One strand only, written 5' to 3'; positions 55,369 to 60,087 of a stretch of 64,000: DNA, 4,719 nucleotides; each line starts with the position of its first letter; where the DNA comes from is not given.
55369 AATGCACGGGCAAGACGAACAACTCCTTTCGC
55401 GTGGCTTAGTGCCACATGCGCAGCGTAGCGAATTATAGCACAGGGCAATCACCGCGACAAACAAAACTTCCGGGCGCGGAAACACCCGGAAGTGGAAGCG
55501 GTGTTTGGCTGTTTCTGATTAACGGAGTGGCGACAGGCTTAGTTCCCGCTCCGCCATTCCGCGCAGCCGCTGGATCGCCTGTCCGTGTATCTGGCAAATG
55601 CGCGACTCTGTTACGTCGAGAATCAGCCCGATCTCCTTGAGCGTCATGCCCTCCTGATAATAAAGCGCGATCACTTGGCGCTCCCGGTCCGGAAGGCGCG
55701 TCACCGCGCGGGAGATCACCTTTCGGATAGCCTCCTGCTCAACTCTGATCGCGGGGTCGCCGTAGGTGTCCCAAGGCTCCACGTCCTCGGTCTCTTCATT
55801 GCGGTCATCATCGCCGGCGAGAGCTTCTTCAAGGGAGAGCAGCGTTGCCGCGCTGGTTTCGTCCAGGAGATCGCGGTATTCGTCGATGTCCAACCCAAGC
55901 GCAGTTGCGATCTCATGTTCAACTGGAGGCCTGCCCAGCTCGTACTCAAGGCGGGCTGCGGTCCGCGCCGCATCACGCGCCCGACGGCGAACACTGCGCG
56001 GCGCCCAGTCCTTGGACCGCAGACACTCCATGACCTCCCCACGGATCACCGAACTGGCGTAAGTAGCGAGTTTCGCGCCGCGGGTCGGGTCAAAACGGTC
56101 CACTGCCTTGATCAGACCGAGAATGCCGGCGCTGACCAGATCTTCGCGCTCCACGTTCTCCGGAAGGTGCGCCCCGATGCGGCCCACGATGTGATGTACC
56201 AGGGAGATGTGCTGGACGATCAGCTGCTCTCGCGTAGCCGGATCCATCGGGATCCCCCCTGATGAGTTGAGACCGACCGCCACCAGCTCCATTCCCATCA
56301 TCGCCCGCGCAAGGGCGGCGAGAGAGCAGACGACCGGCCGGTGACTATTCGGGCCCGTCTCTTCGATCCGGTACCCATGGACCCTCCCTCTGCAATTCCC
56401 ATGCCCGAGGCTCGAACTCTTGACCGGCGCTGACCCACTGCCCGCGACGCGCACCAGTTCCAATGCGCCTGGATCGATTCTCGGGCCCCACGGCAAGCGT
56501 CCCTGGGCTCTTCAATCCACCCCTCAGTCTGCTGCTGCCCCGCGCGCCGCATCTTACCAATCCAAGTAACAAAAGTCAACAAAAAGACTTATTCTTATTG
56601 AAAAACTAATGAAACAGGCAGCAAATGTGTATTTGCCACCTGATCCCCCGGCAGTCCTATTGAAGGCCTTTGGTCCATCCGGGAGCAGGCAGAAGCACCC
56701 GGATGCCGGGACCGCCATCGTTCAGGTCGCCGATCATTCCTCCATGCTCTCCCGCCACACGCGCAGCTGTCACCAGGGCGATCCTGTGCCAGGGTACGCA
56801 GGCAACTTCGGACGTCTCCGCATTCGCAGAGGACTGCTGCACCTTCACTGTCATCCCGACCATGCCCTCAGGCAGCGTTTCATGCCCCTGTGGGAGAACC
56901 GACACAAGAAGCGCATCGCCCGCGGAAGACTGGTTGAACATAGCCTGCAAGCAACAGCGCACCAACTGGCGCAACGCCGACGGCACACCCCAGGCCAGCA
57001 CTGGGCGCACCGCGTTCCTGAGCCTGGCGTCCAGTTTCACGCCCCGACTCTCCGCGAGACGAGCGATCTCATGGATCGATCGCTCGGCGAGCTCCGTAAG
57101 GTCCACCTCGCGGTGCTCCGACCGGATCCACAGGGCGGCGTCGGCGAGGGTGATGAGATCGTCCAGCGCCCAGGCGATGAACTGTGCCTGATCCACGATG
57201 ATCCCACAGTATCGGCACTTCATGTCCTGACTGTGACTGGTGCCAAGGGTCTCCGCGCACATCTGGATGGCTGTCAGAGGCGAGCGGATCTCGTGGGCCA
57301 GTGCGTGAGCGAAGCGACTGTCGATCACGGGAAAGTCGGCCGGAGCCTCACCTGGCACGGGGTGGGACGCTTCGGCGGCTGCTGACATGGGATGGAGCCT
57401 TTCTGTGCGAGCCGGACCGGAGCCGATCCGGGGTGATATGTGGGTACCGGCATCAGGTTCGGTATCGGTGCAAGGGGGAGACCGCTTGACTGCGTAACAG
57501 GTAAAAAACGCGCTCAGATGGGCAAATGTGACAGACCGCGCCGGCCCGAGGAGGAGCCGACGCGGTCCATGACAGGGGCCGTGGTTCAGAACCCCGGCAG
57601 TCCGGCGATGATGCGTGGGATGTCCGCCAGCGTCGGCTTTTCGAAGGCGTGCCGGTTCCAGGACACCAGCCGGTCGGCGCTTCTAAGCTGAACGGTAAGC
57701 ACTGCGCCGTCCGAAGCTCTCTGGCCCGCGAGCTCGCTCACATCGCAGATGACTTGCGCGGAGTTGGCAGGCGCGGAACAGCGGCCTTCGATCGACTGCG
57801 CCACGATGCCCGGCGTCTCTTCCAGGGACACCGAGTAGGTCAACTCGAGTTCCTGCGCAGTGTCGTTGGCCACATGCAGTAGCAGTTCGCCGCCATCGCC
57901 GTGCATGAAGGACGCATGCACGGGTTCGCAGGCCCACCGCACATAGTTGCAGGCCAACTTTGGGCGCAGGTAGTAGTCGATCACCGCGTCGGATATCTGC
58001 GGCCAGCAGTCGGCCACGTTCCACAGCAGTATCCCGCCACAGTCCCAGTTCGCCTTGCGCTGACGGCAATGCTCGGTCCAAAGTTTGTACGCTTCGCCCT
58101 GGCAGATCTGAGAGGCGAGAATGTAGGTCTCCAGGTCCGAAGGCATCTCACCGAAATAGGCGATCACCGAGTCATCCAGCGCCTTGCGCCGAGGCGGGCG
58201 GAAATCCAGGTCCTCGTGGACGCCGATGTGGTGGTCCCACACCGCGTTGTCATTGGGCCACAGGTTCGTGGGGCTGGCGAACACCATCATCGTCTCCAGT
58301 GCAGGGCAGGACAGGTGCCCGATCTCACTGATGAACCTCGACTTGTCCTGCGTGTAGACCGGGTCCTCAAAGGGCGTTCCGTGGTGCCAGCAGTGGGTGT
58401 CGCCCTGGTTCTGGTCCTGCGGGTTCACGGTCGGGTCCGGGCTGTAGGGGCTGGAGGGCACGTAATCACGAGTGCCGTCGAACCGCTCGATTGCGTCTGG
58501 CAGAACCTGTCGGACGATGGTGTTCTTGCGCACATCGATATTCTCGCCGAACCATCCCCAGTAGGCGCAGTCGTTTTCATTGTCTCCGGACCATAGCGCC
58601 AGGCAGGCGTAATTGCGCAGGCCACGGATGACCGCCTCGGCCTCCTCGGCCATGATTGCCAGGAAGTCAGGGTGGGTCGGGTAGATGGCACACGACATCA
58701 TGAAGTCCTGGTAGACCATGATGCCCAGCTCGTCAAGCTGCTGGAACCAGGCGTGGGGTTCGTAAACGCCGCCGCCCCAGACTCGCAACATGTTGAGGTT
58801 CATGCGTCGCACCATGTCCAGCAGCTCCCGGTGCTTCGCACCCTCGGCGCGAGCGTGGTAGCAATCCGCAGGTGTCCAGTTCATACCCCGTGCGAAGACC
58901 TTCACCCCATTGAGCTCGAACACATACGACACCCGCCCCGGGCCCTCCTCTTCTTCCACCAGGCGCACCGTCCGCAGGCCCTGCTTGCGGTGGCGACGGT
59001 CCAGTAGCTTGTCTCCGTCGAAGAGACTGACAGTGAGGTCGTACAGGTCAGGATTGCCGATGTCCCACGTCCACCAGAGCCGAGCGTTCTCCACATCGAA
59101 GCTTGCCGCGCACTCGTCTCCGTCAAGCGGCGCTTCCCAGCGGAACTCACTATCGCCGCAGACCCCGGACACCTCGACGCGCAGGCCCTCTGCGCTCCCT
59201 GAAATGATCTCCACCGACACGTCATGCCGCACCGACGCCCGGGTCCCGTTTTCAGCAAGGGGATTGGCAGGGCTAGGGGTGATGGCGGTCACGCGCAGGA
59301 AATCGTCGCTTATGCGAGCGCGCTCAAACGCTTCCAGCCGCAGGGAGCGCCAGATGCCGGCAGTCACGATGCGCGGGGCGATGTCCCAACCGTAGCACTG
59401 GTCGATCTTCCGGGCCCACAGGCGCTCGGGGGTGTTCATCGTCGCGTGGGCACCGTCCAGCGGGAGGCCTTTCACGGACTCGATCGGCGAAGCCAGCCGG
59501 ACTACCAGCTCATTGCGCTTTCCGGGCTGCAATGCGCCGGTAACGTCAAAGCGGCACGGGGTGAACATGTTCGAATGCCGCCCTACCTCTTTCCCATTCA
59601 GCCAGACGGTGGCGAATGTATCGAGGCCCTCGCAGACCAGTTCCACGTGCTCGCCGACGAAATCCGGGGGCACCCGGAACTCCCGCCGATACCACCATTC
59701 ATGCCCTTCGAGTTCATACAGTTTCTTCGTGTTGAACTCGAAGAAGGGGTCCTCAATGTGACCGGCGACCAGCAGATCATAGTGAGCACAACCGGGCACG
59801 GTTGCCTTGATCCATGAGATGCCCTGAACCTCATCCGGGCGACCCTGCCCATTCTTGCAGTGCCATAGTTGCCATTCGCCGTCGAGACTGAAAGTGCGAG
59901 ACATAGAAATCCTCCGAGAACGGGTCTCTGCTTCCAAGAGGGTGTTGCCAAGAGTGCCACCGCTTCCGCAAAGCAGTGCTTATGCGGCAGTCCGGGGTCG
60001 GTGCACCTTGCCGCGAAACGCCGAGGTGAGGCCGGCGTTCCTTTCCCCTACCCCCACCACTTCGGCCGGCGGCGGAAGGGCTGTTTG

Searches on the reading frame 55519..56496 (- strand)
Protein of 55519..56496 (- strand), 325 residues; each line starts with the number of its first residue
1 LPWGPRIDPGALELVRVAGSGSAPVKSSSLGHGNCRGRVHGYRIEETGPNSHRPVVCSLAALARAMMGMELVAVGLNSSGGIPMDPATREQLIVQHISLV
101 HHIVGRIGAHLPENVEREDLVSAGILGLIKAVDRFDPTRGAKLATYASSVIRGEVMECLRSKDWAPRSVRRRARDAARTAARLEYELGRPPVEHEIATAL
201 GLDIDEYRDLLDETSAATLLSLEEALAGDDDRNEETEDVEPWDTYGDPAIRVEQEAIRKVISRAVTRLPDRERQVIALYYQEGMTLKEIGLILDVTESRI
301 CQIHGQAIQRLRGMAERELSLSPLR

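Call 30: search_protein_families(library=pfam, proteins=[window:55519-56496:-], max_evalue=0.0001)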
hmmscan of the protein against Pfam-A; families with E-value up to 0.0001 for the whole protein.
window:55519-56496:- (325 aa): 4 families
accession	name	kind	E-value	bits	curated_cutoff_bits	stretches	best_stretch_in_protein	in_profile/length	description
PF04545.22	Sigma70_r4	-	5.1e-17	61.6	24.1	1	267-312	4-49/50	Sigma-70, region 4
PF04542.20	Sigma70_r2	-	2e-15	56.8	24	1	92-164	1-70/71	Sigma-70 region 2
PF04539.22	Sigma70_r3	-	2.1e-09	37.8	25.3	1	174-239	4-69/78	Sigma-70 region 3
PF08281.18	Sigma70_r4_2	-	5.3e-08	32.8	25.7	1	261-299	4-42/54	Sigma-70, region 4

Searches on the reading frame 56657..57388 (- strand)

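Call 30: search_protein_families(library=pfam, proteins=[window:56657-57388:-], max_evalue=0.0001)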
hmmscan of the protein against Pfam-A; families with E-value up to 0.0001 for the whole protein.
window:56657-57388:- (243 aa): 1 family
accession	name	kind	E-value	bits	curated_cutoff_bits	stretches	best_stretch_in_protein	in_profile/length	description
PF00512.31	HisKA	-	9.8e-09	35.6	26.9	1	24-82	3-61/66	His Kinase A (phospho-acceptor) domain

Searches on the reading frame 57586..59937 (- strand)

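Call 30: search_protein_families(library=pfam, proteins=[window:57586-59937:-], max_evalue=0.0001)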
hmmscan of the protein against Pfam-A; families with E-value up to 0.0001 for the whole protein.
window:57586-59937:- (783 aa): 3 families
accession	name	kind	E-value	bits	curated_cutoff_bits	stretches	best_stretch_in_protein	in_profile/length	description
PF22666.2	Glyco_hydro_2_N2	-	4.6e-46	157.3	27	1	25-197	1-167/167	Glycosyl hydrolase 2 galactose-binding domain-like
PF02837.24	Glyco_hydro_2_N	-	2.3e-11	44.4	28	1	17-147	3-132/169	Glycosyl hydrolases family 2, sugar binding domain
PF00703.27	Glyco_hydro_2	-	2.2e-08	35.3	23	1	277-322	67-109/109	Glycosyl hydrolases family 2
